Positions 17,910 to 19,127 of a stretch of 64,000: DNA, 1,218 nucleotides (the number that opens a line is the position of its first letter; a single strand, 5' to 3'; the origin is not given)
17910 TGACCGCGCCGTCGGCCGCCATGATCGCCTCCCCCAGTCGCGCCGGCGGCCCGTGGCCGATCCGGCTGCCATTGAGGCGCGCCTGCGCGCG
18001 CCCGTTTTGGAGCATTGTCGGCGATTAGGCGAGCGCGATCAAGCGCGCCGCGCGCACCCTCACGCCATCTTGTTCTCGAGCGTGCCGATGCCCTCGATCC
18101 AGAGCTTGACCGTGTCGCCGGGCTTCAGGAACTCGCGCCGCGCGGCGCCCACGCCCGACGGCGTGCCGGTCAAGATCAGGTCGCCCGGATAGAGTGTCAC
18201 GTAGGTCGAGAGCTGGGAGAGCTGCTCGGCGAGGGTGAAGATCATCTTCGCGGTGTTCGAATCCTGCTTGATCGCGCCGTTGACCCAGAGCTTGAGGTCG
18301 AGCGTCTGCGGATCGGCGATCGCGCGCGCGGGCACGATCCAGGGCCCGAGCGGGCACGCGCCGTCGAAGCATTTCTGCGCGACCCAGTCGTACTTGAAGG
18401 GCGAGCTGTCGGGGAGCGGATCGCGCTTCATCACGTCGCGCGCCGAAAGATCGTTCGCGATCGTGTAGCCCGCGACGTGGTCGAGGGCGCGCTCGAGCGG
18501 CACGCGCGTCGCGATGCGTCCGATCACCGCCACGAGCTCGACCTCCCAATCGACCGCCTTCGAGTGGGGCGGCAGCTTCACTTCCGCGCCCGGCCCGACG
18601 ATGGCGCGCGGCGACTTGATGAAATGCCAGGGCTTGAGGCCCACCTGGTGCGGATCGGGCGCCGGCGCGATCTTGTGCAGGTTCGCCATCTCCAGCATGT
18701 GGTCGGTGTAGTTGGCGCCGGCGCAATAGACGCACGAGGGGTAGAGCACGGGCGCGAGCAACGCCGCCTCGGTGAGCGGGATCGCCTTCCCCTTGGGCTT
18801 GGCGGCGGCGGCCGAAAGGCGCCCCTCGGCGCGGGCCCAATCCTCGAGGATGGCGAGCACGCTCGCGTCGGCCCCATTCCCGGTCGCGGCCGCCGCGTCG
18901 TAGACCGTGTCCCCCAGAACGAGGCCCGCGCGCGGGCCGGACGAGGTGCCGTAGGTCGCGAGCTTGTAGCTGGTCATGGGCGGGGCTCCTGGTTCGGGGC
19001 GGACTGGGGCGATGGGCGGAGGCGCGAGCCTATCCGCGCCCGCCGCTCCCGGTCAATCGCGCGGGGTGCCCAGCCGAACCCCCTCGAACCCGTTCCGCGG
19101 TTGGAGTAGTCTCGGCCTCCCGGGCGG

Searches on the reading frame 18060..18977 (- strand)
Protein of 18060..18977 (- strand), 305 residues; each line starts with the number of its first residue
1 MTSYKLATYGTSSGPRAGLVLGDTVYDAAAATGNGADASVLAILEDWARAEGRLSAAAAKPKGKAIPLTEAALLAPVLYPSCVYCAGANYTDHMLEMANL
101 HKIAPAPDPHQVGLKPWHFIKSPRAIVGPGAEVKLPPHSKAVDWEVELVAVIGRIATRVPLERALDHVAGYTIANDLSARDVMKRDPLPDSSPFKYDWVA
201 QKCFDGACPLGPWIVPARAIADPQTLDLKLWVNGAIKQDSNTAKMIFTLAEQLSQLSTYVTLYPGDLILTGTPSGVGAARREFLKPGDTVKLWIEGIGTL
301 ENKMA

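Call 13: search_protein_families(library=pfam, proteins=[window:18060-18977:-])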
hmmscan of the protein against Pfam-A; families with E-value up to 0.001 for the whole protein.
window:18060-18977:- (305 aa): 1 family
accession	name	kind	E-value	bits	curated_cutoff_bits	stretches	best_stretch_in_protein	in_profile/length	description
PF01557.24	FAA_hydrolase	-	1.8e-73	247.2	23.9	1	83-304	2-213/214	Fumarylacetoacetate (FAA) hydrolase C-terminal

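Call 42: search_protein_families(library=ncbifam, proteins=[window:18060-18977:-], max_evalue=1e-10)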
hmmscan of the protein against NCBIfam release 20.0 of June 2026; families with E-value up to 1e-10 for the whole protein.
window:18060-18977:- (305 aa): 6 families
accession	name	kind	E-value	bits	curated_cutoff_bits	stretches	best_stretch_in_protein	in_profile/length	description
NF053535.1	DhyDRhmHlse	equivalog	3.4e-51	174.2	500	1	73-303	63-277/284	2,4-didehydro-3-deoxy-L-rhamnonate hydrolase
TIGR02303.1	HpaG-C-term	equivalog_domain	4.8e-48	163.8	276.4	1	60-304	23-242/245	4-hydroxyphenylacetate degradation bifunctional isomerase/decarboxylase, C-terminal subunit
TIGR02305.1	HpaG-N-term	equivalog_domain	8.8e-35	120.1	228.65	1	83-303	3-204/205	4-hydroxyphenylacetate degradation bifunctional isomerase/decarboxylase, N-terminal subunit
NF011750.0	PRK15203.1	equivalog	2e-34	119.1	811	1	82-304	224-422/429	4-hydroxyphenylacetate degradation bifunctional isomerase/decarboxylase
NF009399.0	PRK12764.1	equivalog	2.8e-33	115.7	444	1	115-296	44-211/501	fumarylacetoacetate hydrolase family protein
NF007967.0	PRK10691.1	equivalog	2e-32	112.3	201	1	81-294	17-209/219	fumarylacetoacetate hydrolase family protein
